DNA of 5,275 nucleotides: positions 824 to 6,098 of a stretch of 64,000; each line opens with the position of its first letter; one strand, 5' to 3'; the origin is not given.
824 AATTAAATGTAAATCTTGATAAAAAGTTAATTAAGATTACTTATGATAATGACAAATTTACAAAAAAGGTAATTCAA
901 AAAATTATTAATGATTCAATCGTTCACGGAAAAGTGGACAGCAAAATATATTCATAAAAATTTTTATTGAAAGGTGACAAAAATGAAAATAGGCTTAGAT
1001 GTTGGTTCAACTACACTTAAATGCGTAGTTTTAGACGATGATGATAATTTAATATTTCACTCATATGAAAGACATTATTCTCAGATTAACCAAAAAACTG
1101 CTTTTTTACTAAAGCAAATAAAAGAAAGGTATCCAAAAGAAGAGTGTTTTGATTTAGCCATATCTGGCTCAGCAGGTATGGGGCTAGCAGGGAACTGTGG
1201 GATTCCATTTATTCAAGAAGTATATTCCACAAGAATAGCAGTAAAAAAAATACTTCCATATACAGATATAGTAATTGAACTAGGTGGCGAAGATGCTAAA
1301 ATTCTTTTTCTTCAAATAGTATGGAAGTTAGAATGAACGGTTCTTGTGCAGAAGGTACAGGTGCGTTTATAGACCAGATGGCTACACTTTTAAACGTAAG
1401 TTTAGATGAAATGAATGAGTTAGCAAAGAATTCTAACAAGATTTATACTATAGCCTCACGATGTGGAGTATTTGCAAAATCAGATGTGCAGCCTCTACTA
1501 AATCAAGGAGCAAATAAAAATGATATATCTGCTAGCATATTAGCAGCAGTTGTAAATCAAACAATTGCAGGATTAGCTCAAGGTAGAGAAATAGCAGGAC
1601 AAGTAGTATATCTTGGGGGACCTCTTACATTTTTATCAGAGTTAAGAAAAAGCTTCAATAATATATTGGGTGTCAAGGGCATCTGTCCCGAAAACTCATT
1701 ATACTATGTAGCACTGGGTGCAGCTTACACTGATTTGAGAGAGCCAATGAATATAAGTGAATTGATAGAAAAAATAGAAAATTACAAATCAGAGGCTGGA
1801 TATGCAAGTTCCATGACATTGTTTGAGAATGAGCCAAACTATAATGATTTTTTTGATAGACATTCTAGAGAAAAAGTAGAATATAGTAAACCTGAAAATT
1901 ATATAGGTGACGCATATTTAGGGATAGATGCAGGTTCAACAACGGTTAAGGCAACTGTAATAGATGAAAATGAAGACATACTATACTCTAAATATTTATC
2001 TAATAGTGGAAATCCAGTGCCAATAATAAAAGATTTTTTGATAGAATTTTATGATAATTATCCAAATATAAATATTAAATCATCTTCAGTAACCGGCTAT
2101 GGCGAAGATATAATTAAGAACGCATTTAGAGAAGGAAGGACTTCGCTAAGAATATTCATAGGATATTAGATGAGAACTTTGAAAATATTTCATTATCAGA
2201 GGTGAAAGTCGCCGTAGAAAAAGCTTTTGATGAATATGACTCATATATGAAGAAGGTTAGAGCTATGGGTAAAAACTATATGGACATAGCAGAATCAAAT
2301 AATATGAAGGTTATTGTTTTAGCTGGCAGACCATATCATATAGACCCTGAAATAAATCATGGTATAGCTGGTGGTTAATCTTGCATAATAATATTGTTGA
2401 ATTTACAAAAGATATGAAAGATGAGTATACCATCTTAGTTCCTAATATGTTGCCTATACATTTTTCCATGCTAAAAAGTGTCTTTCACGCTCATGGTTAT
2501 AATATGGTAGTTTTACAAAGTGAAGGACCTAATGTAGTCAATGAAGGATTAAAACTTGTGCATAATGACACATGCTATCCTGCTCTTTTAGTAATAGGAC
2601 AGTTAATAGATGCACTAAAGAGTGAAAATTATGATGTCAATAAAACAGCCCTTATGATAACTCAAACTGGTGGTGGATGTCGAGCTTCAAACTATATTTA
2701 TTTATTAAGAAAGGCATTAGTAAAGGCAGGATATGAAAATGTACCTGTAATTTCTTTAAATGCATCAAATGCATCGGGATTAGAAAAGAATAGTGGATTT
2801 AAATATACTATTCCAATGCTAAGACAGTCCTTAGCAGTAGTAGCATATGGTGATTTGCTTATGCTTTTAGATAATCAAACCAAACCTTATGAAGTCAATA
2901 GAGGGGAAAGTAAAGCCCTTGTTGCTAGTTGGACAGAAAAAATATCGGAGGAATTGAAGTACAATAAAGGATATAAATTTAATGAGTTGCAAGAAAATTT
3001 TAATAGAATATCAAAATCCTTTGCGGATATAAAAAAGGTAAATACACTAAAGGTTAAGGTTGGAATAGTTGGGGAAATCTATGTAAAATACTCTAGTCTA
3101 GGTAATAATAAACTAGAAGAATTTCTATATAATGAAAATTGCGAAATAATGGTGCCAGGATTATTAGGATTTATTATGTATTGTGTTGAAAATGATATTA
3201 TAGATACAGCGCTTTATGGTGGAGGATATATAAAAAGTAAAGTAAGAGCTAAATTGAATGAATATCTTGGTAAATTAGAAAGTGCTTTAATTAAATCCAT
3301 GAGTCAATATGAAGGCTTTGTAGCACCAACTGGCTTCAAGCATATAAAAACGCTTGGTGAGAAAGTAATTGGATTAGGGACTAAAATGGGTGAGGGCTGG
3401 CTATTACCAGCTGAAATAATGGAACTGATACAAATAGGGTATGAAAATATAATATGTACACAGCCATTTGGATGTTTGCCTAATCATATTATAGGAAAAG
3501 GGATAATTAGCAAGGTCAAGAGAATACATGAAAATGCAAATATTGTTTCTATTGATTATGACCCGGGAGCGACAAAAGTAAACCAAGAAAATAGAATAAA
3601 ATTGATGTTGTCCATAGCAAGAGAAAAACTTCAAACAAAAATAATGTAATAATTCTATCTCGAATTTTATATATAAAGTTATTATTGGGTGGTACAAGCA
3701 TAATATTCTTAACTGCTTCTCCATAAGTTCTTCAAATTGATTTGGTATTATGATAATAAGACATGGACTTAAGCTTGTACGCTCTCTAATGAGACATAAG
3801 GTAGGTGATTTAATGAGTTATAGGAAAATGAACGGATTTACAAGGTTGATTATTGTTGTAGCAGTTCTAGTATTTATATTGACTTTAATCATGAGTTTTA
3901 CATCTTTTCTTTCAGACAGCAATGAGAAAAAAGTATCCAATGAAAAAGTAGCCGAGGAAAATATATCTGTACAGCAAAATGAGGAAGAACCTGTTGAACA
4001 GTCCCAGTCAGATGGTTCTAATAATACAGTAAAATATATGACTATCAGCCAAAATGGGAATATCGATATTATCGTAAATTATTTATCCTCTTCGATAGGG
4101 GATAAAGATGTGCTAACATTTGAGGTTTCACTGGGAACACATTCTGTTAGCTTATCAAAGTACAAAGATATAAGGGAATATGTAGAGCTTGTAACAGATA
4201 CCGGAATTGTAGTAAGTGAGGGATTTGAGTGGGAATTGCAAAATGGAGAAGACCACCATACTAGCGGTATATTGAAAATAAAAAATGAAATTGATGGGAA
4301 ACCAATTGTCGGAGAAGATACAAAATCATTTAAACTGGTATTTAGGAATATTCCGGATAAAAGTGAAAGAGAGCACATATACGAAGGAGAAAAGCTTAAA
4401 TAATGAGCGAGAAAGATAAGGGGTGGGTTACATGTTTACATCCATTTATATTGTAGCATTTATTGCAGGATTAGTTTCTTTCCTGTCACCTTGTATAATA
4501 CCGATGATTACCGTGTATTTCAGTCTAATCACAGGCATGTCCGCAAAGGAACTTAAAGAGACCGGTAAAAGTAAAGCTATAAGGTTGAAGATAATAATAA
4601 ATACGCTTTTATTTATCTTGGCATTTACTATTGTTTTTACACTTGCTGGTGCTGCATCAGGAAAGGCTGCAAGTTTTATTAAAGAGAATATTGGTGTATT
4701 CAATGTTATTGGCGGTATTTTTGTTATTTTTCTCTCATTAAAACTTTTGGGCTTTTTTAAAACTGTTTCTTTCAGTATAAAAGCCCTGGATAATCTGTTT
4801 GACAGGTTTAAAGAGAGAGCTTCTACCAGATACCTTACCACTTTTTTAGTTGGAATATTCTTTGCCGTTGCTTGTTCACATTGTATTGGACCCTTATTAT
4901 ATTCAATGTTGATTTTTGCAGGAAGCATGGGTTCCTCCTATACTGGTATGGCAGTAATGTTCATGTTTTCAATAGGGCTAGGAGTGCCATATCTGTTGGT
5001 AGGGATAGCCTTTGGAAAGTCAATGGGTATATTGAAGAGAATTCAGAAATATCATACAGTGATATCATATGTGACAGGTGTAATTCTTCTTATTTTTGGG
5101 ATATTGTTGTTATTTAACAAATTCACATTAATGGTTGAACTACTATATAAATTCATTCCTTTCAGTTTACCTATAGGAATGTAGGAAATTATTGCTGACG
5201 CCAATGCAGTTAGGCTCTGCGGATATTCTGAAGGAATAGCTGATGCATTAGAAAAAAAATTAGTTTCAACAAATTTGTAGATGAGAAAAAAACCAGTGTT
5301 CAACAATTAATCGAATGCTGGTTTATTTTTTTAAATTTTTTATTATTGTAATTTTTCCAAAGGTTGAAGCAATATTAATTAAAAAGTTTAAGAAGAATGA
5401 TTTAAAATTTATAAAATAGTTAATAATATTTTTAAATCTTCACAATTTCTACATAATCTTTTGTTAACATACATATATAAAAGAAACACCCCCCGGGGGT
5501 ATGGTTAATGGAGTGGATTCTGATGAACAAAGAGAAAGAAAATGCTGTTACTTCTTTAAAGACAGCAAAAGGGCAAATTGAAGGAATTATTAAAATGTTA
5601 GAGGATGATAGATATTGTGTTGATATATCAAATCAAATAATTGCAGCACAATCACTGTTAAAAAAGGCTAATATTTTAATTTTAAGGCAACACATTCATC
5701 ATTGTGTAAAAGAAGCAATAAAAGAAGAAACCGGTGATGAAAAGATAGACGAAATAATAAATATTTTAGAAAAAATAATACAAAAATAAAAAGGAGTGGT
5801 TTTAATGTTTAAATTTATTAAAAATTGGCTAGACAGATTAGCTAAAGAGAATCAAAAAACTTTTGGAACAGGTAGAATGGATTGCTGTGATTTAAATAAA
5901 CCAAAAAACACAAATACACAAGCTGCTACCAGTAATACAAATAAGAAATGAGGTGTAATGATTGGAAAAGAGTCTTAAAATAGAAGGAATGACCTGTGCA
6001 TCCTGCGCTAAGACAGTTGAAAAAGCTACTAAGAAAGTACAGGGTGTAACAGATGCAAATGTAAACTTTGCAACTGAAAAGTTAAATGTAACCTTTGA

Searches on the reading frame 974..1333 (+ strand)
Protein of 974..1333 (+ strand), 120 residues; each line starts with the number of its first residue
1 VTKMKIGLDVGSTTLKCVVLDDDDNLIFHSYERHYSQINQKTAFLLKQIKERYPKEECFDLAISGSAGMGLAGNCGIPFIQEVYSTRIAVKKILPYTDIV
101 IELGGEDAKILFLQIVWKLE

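Call 46: search_protein_families(library=ncbifam, proteins=[window:974-1333:+], max_evalue=1e-10)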
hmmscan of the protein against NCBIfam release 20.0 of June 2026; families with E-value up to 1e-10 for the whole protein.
window:974-1333:+ (120 aa): 0 families

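Call 73: search_protein_families(library=pfam, proteins=[window:974-1333:+], max_evalue=0.01)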
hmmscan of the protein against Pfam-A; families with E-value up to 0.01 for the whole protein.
window:974-1333:+ (120 aa): 1 family
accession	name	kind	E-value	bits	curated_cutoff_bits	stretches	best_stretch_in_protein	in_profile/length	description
PF01869.26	BcrAD_BadFG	-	0.00065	19.7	31.5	1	6-40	1-34/271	BadF/BadG/BcrA/BcrD ATPase family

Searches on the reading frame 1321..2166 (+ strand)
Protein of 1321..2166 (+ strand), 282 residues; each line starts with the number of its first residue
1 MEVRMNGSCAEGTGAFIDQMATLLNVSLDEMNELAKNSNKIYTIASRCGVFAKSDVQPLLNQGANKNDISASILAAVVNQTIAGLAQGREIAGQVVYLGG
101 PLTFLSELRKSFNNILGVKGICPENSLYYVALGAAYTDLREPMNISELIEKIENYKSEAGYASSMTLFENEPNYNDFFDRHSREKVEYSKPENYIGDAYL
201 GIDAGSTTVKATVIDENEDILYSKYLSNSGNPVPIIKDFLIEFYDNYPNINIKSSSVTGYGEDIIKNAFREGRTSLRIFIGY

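Call 46: search_protein_families(library=ncbifam, proteins=[window:1321-2166:+], max_evalue=1e-10)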
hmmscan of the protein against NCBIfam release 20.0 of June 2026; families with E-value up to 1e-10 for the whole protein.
window:1321-2166:+ (282 aa): 3 families
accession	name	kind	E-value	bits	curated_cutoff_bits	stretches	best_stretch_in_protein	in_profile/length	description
TIGR00241.1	CoA_E_activ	domain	2.6e-28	99.2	125.4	1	4-135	117-246/248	acyl-CoA dehydratase activase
TIGR02259.1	benz_CoA_red_A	equivalog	1.9e-17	63.2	578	1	3-135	293-429/432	benzoyl-CoA reductase subunit A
TIGR03286.1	methan_mark_15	hypoth_equivalog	3.6e-17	62.4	455.75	1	4-136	267-399/404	methanogenesis marker 15 protein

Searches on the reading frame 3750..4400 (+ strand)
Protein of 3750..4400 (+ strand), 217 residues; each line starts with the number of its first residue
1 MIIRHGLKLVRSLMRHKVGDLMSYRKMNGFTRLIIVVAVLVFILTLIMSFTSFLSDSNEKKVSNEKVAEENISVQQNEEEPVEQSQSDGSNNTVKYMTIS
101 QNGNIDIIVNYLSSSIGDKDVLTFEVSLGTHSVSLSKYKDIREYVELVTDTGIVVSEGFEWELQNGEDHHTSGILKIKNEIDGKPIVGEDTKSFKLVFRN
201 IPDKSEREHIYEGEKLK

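Call 19: search_protein_families(library=ncbifam, proteins=[window:3750-4400:+], max_evalue=0.00001)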
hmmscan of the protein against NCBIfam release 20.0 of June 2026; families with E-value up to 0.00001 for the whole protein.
window:3750-4400:+ (217 aa): 0 families

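Call 73: search_protein_families(library=pfam, proteins=[window:3750-4400:+], max_evalue=0.01)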
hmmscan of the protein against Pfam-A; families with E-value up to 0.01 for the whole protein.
window:3750-4400:+ (217 aa): 1 family
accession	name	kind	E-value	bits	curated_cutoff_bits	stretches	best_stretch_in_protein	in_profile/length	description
PF13623.11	SurA_N_2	-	0.0095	16.2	28.5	0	28-86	9-65/145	SurA-like N-terminal domain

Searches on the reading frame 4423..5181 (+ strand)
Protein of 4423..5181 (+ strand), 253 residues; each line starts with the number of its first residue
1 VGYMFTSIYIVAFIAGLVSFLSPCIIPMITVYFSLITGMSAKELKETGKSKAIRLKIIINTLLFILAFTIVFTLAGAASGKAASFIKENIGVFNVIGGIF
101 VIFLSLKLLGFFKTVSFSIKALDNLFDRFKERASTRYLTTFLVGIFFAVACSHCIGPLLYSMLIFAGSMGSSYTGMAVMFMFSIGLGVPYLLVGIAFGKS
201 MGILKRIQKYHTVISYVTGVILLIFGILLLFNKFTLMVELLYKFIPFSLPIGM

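Call 19: search_protein_families(library=ncbifam, proteins=[window:4423-5181:+], max_evalue=0.00001)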
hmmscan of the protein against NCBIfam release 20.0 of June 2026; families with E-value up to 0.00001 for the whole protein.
window:4423-5181:+ (253 aa): 2 families
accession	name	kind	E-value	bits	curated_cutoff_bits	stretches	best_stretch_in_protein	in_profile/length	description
NF045694.1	seleno_TsoB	exception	3.1e-15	55.3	805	1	8-226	184-387/572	rhodanese/DsbD fusion-like selenoprotein TsoB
NF001419.0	PRK00293.1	subfamily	3.5e-12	45.7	330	1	10-238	173-390/574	protein-disulfide reductase DsbD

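Call 73: search_protein_families(library=pfam, proteins=[window:4423-5181:+], max_evalue=0.01)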
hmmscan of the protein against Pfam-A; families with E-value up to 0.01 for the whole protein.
window:4423-5181:+ (253 aa): 2 families
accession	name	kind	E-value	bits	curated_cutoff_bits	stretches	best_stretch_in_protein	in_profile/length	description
PF02683.22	DsbD_TM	-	3.4e-22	79.3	27.1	1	8-230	4-215/219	Cytochrome C biogenesis protein transmembrane domain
PF13386.12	DsbD_2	-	2.2e-10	41.2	24.9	1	12-227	2-198/199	Cytochrome C biogenesis protein transmembrane region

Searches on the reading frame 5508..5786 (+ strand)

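Call 19: search_protein_families(library=ncbifam, proteins=[window:5508-5786:+], max_evalue=0.00001)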
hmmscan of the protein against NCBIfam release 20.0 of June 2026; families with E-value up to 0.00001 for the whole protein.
window:5508-5786:+ (93 aa): 2 families
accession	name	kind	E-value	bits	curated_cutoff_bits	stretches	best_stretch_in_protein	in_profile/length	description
NF052430.1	repress_RicR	exception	4.1e-17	62.6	175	1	8-81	6-81/93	copper-sensing transcriptional repressor RicR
NF008464.0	PRK11352.1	equivalog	2.2e-06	27.9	133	1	7-88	5-87/91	formaldehyde-responsive transcriptional repressor FrmR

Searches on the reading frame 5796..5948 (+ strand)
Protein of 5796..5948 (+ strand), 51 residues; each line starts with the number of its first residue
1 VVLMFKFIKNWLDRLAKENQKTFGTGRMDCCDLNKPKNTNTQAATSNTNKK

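Call 19: search_protein_families(library=ncbifam, proteins=[window:5796-5948:+], max_evalue=0.00001)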
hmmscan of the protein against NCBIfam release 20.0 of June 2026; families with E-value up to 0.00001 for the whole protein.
window:5796-5948:+ (51 aa): 1 family
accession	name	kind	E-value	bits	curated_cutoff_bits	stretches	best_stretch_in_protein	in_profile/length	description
NF040898.1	CC_mini_metal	domain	1.7e-17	62.9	30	1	6-35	2-31/31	LDCC motif putative metal-binding protein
